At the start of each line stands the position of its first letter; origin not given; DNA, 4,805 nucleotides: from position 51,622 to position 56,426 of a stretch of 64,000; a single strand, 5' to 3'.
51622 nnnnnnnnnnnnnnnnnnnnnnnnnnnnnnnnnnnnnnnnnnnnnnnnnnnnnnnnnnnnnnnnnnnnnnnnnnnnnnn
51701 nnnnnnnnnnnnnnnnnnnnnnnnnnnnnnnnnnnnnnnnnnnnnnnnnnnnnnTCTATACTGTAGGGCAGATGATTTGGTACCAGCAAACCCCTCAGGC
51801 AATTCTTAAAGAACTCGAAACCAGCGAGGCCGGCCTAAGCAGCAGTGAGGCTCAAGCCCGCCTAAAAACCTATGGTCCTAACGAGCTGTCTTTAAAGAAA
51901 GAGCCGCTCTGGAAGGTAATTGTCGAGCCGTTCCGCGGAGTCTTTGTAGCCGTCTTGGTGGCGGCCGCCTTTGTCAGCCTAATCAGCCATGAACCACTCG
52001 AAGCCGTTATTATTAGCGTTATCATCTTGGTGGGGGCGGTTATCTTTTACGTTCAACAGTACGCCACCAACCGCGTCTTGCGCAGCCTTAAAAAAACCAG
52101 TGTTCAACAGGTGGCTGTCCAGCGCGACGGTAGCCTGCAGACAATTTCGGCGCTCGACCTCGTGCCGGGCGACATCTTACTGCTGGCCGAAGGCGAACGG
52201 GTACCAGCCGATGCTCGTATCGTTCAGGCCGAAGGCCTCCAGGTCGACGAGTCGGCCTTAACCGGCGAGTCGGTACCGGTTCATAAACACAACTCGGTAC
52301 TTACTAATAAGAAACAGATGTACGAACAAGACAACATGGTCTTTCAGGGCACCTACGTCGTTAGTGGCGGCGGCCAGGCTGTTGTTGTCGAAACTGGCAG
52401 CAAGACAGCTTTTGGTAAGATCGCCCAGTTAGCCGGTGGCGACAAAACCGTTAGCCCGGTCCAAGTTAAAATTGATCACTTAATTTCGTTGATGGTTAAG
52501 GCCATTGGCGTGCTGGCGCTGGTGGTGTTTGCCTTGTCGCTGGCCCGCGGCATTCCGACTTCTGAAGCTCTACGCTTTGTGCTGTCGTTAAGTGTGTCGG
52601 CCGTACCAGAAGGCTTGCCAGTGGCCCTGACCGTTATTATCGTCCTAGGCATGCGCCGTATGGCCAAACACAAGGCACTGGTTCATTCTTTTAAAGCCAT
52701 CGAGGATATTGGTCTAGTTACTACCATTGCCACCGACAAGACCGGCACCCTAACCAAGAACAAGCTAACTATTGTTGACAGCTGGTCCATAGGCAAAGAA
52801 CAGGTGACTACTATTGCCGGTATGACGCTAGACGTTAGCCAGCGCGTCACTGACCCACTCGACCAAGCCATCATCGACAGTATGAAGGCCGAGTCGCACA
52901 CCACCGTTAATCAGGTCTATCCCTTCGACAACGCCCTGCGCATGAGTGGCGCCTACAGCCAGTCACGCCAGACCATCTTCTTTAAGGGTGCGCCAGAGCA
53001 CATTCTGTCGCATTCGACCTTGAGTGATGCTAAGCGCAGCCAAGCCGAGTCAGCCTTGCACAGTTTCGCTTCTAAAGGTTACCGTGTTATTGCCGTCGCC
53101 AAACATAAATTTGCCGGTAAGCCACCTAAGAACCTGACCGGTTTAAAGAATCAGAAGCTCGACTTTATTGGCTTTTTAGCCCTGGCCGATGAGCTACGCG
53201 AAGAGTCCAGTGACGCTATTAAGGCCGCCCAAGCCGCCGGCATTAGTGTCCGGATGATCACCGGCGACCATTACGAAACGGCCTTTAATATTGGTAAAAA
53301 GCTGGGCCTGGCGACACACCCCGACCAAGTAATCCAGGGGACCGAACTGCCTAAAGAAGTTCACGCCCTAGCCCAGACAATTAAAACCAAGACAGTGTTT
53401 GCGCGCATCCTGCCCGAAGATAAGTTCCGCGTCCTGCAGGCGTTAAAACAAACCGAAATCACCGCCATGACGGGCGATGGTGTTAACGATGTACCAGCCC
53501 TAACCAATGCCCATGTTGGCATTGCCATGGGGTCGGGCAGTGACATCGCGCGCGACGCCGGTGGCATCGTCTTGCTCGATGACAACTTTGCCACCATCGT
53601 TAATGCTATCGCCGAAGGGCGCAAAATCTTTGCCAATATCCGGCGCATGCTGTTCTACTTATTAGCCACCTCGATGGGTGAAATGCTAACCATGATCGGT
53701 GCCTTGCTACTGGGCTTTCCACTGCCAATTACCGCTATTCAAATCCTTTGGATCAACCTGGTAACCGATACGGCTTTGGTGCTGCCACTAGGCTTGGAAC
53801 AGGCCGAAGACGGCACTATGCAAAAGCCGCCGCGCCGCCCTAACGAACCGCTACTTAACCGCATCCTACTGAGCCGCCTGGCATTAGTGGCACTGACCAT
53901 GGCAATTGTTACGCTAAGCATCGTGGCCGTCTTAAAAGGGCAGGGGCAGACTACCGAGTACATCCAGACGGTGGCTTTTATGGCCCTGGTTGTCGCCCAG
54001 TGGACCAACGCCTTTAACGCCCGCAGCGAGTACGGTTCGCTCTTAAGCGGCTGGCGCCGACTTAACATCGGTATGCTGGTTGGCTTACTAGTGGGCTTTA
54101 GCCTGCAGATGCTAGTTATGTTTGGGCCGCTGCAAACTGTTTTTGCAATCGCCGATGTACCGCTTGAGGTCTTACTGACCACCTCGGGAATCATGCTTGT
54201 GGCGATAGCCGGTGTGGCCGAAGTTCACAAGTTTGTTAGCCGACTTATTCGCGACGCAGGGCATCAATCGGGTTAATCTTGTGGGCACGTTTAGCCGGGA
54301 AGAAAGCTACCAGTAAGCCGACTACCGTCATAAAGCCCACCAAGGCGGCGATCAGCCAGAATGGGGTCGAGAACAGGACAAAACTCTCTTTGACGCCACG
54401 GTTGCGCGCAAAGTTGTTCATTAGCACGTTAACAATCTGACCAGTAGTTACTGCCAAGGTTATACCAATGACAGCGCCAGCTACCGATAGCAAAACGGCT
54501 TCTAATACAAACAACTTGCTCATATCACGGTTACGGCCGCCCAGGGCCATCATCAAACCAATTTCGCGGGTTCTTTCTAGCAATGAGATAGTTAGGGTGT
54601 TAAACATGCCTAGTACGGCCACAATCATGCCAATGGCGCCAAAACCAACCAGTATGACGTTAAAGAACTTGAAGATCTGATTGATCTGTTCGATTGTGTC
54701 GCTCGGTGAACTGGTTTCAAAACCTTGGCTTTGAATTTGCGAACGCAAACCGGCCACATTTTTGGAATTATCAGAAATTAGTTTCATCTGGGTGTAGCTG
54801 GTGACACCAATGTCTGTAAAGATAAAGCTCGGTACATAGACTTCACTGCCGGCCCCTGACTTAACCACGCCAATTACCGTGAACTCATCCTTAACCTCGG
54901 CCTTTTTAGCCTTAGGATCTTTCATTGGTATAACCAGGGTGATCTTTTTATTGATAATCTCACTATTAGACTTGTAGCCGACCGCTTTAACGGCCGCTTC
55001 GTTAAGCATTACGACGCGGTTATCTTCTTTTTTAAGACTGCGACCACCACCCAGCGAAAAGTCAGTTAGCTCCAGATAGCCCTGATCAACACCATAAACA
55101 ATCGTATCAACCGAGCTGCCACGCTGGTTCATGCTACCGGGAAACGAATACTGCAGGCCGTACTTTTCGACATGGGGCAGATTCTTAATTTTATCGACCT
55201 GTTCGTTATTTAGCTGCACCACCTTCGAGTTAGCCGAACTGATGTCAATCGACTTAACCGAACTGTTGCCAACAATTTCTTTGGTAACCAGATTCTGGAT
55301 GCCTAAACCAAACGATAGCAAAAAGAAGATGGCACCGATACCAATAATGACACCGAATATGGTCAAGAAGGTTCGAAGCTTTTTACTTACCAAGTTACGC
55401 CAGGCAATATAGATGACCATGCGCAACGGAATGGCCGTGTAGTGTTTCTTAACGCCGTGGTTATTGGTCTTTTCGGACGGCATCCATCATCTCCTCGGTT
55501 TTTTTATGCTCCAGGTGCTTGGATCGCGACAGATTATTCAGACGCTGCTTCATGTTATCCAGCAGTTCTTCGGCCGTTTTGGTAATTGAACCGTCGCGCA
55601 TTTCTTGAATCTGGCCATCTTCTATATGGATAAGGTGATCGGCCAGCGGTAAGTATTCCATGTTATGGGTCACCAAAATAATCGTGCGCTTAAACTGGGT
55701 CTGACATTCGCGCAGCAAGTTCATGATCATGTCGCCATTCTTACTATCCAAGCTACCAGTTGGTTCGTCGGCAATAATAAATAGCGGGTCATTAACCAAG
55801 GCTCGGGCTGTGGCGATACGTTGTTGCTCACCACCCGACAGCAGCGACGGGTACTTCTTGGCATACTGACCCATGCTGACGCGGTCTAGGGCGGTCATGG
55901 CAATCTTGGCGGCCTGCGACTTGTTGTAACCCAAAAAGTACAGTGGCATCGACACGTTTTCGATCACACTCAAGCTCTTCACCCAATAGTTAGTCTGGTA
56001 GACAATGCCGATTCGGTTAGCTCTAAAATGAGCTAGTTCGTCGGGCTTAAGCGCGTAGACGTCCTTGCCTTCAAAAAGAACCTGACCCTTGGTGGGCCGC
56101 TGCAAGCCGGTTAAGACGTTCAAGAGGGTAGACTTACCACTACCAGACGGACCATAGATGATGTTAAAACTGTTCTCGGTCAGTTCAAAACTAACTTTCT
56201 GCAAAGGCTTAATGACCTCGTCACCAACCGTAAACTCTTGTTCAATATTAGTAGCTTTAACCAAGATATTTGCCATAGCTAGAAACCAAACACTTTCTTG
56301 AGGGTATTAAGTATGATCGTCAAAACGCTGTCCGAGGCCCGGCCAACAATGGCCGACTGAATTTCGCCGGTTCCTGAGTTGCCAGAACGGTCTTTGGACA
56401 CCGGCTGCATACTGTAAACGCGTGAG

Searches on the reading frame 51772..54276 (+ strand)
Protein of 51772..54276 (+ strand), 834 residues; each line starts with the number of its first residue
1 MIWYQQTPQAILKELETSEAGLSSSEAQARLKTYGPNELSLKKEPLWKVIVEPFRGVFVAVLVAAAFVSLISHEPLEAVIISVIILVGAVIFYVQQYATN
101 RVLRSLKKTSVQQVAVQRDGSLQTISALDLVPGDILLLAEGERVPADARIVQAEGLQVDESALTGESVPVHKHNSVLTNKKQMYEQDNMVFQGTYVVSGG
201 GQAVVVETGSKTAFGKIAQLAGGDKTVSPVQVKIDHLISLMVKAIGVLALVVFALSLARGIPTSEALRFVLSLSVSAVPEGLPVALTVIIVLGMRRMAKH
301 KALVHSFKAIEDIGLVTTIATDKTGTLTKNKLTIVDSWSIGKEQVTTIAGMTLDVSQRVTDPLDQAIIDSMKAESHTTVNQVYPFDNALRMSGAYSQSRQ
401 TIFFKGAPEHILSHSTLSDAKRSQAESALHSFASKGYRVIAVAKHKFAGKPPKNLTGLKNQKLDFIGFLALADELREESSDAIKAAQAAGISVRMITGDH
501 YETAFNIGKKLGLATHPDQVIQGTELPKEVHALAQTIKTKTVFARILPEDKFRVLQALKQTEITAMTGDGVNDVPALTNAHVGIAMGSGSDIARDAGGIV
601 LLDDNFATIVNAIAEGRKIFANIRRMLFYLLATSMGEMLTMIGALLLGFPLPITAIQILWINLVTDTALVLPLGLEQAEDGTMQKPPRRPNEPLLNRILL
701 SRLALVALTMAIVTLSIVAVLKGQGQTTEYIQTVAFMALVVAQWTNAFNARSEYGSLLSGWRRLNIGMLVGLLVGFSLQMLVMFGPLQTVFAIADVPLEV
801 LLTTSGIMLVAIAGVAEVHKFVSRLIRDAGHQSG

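Call 22: search_protein_families(library=pfam, proteins=[window:51772-54276:+], max_evalue=0.001)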
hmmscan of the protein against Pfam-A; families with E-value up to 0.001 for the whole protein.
window:51772-54276:+ (834 aa): 5 families
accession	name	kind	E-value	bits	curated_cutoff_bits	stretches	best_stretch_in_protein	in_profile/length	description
PF00122.25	E1-E2_ATPase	-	1.2e-49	168.8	28.1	1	112-300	5-181/181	E1-E2 ATPase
PF00689.26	Cation_ATPase_C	-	2e-40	138.9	27.3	1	650-821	1-174/175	Cation transporting ATPase, C-terminus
PF00690.31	Cation_ATPase_N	-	5.7e-18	64.8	20.4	1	3-69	1-69/69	Cation transporter/ATPase, N-terminus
PF00702.32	Hydrolase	-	5e-17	63.4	26.4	1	317-580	2-190/191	haloacid dehalogenase-like hydrolase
PF08282.18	Hydrolase_3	-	1.9e-05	25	20.9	0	562-612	204-254/255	haloacid dehalogenase-like hydrolase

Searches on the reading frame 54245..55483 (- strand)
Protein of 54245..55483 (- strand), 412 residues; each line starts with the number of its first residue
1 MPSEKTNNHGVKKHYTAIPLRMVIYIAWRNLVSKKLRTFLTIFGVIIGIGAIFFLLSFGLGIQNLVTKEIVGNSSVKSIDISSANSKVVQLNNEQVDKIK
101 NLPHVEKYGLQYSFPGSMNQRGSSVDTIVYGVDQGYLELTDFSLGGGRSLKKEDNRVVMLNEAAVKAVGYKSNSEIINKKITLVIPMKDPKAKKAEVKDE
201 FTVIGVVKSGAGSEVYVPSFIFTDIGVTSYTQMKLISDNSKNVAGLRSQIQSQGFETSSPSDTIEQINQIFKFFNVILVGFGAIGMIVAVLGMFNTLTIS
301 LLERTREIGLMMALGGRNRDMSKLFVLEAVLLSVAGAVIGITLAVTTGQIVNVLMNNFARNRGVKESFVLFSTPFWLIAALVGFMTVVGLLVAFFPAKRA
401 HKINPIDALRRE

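Call 22: search_protein_families(library=pfam, proteins=[window:54245-55483:-], max_evalue=0.001)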
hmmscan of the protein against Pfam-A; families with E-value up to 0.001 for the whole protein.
window:54245-55483:- (412 aa): 2 families
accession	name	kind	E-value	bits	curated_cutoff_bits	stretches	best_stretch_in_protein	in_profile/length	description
PF12704.14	MacB_PCD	-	2.1e-21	77.6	27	1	38-229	1-180/207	MacB-like periplasmic core domain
PF02687.27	FtsX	-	1.1e-19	71.1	25.5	1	281-405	3-120/120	FtsX-like permease C-terminal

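Call 67: search_protein_families(library=ncbifam, proteins=[window:54245-55483:-], max_evalue=0.001)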
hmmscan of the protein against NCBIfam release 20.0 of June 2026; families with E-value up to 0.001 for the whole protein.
window:54245-55483:- (412 aa): 8 families
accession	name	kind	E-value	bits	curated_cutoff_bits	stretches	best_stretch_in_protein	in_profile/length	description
NF007826.0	PRK10535.1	equivalog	9.3e-29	100.2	966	2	263-412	513-648/648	macrolide ABC transporter ATP-binding protein/permease MacB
TIGR03434.1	ADOP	subfamily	3.6e-28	98.1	622.3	1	111-412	510-803/803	ADOP family duplicated permease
TIGR02212.1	lolCE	equivalog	1e-13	51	362.45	1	24-412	4-411/411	lipoprotein-releasing ABC transporter permease subunit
NF038346.1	FtsX_actino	exception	9.3e-10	38.3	250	1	261-395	166-296/308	permease-like cell division protein FtsX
NF038347.1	FtsX_Gpos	exception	1.3e-08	34.5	225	1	255-392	148-282/296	permease-like cell division protein FtsX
TIGR00439.2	FtsX_Gneg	equivalog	3.2e-07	29.8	255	1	262-399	154-289/292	permease-like cell division protein FtsX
TIGR02213.1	lolE_release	exception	1.2e-05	24.3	540.35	1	285-409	278-408/411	lipoprotein-releasing ABC transporter permease subunit LolE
NF008357.0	PRK11146.1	exception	3.7e-05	22.7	439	1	284-409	280-411/414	lipoprotein-releasing ABC transporter permease subunit LolE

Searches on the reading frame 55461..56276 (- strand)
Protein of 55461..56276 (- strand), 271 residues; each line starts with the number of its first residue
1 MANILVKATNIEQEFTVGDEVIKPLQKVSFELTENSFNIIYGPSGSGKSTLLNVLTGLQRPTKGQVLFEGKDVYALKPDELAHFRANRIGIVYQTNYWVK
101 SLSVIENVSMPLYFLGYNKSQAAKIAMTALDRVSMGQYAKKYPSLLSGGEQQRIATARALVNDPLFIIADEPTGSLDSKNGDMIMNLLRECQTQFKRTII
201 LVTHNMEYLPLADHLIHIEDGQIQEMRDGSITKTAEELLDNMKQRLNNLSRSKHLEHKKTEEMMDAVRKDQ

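Call 22: search_protein_families(library=pfam, proteins=[window:55461-56276:-], max_evalue=0.001)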
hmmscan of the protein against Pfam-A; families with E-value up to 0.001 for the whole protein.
window:55461-56276:- (271 aa): 8 families
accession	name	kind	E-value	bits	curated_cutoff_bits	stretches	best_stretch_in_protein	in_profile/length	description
PF00005.33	ABC_tran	-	5.1e-30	105.3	25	1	25-173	1-136/137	ABC transporter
PF13166.12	AAA_13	-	1.4e-10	40.9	36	2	35-122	16-94/713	AAA domain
PF02463.25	SMC_N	-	7e-08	32.6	40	0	143-219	134-212/220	RecF/RecN/SMC N terminal domain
PF13304.12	AAA_21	-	4.5e-07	30.7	27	1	37-61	1-25/304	AAA domain, putative AbiEii toxin, Type IV TA system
PF13476.12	AAA_23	-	1.3e-05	26.3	27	1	23-56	8-40/201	AAA domain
PF03193.22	RsgA_GTPase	-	8.5e-05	22.9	30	1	22-59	94-130/174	RsgA GTPase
PF13555.12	AAA_29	-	0.00024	21.2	27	1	29-57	16-44/61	P-loop containing region of AAA domain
PF01637.24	ATPase_2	-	0.00058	20.2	33.2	1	31-68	16-53/225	ATPase domain predominantly from Archaea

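Call 67: search_protein_families(library=ncbifam, proteins=[window:55461-56276:-], max_evalue=0.001)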
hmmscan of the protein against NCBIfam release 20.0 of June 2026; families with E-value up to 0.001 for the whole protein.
window:55461-56276:- (271 aa): 192 families (the best 25 are shown)
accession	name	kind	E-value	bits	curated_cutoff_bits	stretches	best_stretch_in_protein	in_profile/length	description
TIGR02211.1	LolD_lipo_ex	equivalog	4.3e-61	206.2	307.75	1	5-224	1-220/221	lipoprotein-releasing ABC transporter ATP-binding protein LolD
NF008639.0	PRK11629.1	equivalog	6.6e-52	176.2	360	1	2-225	3-226/234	lipoprotein-releasing ABC transporter ATP-binding protein LolD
TIGR02673.1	FtsE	equivalog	2.7e-51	174.3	264.85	1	9-221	5-213/214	cell division ATP-binding protein FtsE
NF007826.0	PRK10535.1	equivalog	1.2e-50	172.5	966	1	5-236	4-232/648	macrolide ABC transporter ATP-binding protein/permease MacB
TIGR03608.1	L_ocin_972_ABC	subfamily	3.7e-49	167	254.85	1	25-218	14-206/206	putative bacteriocin export ABC transporter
TIGR02982.1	heterocyst_DevA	subfamily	5.1e-46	157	295.8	1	7-224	3-220/220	ABC exporter ATP-binding subunit, DevA family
NF038007.1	ABC_ATP_DarD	equivalog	1.1e-44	152.5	375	1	10-223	6-218/218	darobactin export ABC transporter ATP-binding protein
TIGR02315.1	ABC_phnC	equivalog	3.1e-44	151.2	266.1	1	7-223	3-224/243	phosphonate ABC transporter ATP-binding protein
NF007879.0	PRK10584.1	equivalog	3.3e-44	151.3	336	1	5-225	6-226/228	putative ABC transporter ATP-binding protein YbbA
TIGR03265.1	PhnT2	equivalog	1.5e-43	149.4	457.7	1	7-226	6-216/353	putative 2-aminoethylphosphonate ABC transporter ATP-binding protein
TIGR01186.1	proV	subfamily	1.3e-42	146.2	326.6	1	25-241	9-228/363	betaine/proline/choline family ABC transporter ATP-binding protein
TIGR04521.1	ECF_ATPase_2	equivalog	1.7e-41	142.2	330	1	22-249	18-249/279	energy-coupling factor transporter ATPase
TIGR02314.1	ABC_MetN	equivalog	1.2e-40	139.6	499.7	1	6-226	2-222/343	methionine ABC transporter ATP-binding protein MetN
TIGR04520.1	ECF_ATPase_1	equivalog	3.8e-40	138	315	1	10-245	5-236/269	energy-coupling factor transporter ATPase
TIGR00968.1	3a0106s01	subfamily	1.3e-39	136.2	342.75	1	22-226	13-212/237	sulfate ABC transporter ATP-binding protein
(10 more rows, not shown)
